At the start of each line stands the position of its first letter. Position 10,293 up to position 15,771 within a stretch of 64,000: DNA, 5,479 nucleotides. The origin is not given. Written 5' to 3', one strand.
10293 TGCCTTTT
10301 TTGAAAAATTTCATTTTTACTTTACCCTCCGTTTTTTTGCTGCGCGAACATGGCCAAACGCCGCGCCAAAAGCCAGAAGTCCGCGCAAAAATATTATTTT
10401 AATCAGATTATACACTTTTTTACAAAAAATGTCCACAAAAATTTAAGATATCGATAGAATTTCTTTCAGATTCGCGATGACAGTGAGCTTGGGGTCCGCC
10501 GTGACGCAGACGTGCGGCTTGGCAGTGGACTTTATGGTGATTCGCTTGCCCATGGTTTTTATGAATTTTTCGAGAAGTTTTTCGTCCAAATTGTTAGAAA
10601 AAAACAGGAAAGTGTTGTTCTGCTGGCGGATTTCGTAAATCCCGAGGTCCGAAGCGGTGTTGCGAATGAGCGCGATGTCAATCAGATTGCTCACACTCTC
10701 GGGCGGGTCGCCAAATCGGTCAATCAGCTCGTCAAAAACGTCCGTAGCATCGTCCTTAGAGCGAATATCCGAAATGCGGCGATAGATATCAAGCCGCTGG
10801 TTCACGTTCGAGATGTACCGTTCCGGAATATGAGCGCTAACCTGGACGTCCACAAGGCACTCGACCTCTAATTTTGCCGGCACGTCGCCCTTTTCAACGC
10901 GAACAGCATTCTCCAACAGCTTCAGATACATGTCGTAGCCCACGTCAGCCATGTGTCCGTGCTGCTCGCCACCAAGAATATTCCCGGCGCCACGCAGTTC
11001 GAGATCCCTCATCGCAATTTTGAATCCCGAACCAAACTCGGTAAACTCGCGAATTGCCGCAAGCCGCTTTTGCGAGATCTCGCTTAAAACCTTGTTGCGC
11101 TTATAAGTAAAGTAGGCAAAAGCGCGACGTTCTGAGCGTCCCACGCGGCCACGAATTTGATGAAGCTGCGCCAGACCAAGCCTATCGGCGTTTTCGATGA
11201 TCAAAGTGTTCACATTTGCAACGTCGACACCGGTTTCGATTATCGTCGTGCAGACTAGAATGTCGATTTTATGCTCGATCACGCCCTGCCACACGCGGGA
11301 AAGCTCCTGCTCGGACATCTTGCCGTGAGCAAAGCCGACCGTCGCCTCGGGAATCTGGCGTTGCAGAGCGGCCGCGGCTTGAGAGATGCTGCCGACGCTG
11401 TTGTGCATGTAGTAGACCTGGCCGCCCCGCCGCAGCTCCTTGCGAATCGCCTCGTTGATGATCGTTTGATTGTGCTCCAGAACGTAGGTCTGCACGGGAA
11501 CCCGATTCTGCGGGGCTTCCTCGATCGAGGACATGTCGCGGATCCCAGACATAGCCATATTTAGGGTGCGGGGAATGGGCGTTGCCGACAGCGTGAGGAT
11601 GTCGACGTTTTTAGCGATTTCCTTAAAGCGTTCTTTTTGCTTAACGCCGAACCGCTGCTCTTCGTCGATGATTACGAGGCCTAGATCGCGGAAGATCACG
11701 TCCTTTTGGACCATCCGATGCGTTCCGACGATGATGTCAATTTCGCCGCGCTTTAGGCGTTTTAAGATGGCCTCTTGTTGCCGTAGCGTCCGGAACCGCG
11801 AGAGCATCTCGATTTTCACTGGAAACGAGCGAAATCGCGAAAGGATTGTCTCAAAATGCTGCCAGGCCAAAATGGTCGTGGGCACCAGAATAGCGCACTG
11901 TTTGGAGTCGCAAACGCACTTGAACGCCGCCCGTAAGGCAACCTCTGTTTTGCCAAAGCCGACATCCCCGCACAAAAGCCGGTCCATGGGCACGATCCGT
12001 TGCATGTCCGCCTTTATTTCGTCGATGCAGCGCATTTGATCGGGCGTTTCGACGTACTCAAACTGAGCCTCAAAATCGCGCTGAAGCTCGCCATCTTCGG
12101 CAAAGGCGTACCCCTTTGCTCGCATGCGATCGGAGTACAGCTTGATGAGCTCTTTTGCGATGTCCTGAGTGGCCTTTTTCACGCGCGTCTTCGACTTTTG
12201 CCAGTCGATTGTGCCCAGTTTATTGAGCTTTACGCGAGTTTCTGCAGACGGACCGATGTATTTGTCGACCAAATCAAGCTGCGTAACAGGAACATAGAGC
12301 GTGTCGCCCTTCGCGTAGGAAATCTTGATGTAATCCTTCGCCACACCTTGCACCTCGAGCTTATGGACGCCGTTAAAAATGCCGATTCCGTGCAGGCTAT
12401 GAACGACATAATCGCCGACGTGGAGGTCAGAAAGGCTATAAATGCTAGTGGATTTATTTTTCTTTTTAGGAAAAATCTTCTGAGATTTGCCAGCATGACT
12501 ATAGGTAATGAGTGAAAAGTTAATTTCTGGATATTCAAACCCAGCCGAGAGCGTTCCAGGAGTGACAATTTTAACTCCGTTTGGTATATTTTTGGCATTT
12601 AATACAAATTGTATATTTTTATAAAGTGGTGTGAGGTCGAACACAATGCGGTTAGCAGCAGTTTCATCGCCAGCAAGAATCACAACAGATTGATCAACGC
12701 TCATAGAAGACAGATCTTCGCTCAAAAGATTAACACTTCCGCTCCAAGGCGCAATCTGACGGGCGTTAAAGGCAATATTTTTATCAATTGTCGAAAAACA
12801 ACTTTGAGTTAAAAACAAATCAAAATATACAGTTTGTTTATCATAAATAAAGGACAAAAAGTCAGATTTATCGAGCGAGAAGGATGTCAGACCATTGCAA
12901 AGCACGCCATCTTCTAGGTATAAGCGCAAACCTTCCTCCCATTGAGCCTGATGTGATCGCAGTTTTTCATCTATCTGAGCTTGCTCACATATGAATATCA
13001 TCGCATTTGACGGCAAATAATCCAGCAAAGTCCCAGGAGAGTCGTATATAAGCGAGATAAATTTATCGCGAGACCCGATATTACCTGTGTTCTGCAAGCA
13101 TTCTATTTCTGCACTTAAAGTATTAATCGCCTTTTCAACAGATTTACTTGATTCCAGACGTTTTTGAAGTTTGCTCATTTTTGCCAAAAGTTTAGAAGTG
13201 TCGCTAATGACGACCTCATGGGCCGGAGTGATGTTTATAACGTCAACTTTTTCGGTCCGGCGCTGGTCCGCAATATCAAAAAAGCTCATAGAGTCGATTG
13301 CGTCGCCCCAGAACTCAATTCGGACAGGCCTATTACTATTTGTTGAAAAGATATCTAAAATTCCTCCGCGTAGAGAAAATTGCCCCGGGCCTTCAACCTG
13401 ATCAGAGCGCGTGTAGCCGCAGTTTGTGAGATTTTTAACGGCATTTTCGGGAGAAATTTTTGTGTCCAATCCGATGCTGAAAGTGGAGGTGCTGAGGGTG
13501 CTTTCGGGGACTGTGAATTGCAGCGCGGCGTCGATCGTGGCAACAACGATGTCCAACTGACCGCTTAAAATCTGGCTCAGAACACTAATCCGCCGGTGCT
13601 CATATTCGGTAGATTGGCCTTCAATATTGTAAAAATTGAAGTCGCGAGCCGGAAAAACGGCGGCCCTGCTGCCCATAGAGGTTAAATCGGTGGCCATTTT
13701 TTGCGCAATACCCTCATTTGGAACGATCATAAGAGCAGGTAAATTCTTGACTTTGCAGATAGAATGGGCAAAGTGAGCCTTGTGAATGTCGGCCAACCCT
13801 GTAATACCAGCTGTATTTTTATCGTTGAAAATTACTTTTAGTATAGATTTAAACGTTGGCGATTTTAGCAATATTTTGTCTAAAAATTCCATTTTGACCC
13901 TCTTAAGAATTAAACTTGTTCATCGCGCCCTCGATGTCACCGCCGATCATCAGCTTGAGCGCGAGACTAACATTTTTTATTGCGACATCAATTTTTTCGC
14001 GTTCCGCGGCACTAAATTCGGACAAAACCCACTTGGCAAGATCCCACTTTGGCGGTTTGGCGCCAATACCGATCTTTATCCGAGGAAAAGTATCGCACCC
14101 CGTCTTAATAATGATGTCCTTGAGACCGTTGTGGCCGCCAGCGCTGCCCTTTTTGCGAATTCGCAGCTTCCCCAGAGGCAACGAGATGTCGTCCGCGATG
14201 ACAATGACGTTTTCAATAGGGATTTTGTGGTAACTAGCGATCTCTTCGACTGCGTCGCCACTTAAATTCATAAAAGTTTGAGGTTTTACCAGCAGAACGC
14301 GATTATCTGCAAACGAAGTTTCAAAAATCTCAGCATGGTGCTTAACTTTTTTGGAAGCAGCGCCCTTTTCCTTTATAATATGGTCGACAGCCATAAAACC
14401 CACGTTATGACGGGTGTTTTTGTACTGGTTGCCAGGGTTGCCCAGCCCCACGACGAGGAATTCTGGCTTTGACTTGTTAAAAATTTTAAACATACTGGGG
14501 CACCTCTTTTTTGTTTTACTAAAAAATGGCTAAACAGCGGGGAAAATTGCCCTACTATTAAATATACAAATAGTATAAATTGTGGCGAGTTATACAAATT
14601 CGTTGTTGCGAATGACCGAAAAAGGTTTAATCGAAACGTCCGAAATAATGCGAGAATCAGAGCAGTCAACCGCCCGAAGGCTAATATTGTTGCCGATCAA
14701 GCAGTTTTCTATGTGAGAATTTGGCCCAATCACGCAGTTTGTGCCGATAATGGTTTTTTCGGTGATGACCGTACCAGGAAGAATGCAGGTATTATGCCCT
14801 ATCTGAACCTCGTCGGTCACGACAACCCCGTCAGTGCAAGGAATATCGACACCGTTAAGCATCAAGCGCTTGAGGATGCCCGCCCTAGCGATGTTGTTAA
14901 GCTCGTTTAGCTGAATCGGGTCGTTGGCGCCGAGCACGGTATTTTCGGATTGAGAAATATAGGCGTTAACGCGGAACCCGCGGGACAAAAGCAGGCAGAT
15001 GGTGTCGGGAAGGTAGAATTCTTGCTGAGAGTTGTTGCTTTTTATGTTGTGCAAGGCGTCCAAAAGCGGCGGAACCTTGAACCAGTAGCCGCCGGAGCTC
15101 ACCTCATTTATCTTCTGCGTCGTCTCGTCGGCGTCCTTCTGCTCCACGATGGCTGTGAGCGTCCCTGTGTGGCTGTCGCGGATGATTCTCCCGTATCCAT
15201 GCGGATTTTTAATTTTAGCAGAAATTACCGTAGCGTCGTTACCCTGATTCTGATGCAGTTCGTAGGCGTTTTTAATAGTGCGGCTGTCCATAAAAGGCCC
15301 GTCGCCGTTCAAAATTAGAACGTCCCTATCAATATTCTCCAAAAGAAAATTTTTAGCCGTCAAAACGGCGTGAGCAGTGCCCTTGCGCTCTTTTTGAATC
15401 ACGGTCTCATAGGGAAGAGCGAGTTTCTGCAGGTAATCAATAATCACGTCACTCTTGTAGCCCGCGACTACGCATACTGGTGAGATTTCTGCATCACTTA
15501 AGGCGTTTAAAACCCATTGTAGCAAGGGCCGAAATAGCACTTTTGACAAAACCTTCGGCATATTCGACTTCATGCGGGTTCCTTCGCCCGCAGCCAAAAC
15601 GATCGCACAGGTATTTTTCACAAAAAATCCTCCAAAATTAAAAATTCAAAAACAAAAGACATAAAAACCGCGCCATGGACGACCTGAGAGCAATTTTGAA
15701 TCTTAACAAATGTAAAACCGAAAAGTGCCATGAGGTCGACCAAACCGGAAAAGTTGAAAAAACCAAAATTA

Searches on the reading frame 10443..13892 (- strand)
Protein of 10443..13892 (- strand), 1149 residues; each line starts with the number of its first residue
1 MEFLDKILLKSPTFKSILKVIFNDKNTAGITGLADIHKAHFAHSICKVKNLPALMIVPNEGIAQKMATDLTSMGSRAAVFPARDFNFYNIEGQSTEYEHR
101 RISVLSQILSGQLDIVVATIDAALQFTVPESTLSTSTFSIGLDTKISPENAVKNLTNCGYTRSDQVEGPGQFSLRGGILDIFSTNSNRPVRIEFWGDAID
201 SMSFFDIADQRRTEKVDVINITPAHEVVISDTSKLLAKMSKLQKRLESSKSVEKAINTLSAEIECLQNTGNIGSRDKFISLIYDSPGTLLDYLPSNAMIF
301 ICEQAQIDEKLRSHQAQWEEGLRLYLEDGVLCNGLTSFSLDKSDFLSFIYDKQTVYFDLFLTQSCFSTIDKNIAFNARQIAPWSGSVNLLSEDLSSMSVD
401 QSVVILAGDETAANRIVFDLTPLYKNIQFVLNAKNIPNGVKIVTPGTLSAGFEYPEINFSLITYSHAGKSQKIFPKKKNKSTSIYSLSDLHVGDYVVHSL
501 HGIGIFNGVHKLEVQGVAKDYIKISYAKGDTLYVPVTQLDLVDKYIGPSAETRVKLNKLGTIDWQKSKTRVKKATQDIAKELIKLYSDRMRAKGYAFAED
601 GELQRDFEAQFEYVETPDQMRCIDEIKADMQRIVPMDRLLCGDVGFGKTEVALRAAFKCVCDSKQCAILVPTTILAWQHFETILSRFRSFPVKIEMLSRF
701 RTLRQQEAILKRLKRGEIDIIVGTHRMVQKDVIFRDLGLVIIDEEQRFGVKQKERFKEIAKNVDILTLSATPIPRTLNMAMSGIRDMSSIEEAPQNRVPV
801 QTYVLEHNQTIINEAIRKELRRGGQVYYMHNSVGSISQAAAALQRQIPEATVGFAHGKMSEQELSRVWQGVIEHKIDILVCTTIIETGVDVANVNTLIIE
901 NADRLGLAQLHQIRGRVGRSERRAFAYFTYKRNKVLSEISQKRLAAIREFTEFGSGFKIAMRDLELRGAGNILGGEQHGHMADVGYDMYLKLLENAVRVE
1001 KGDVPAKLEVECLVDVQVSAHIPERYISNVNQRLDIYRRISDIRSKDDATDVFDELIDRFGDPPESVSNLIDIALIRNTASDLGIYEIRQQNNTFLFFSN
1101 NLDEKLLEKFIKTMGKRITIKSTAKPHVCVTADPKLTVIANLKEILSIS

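Call 14: search_protein_families(library=pfam, proteins=[window:10443-13892:-], max_evalue=0.00001)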
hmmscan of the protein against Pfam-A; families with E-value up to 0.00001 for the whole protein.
window:10443-13892:- (1149 aa): 5 families
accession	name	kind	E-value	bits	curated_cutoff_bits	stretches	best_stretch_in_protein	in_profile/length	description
PF00270.35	DEAD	-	3.5e-29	102.1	26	1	616-778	1-165/167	DEAD/DEAH box helicase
PF03461.20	TRCF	-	2.1e-26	92.6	25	1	1017-1100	2-86/95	TRCF domain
PF17757.6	UvrB_inter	-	1.4e-23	83.2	22.9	1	141-226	4-90/91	UvrB interaction domain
PF02559.22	CarD_TRCF_RID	-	4.9e-21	75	23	1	490-546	1-57/57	CarD-like/TRCF RID domain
PF00271.37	Helicase_C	-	1.5e-18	67.5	23.5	1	814-920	4-109/110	Helicase conserved C-terminal domain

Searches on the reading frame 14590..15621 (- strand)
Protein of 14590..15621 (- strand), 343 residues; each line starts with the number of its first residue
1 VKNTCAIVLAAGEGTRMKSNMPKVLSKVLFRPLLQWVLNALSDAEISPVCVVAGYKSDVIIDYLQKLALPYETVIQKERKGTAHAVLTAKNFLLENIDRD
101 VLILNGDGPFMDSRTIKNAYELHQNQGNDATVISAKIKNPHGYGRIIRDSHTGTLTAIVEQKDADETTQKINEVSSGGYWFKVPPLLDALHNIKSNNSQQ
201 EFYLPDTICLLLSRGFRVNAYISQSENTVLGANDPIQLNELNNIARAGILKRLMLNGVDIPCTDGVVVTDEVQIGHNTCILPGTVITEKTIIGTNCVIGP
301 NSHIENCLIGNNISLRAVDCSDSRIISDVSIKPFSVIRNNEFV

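Call 47: search_protein_families(library=pfam, proteins=[window:14590-15621:-], max_evalue=0.001)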
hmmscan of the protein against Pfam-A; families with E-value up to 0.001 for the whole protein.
window:14590-15621:- (343 aa): 6 families
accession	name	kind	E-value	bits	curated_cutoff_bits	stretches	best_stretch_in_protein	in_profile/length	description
PF00483.29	NTP_transferase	-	8e-20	71.9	21.2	1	6-203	2-202/245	Nucleotidyl transferase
PF12804.13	NTP_transf_3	-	2.7e-17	63.9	27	1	6-157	1-143/160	MobA-like NTP transferase domain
PF01128.25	IspD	-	4.2e-09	36.9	27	1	5-132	2-125/221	2-C-methyl-D-erythritol 4-phosphate cytidylyltransferase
PF00132.30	Hexapep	-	4.8e-08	32.8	27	1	290-312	2-25/36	Bacterial transferase hexapeptide (six repeats)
PF25084.1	LbH_EIF2B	-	1e-07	32.3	54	1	263-337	13-87/105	EIF2B subunit epsilon LbH domain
PF02348.25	CTP_transf_3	-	3.5e-07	30.7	22.6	1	6-136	2-127/217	Cytidylyltransferase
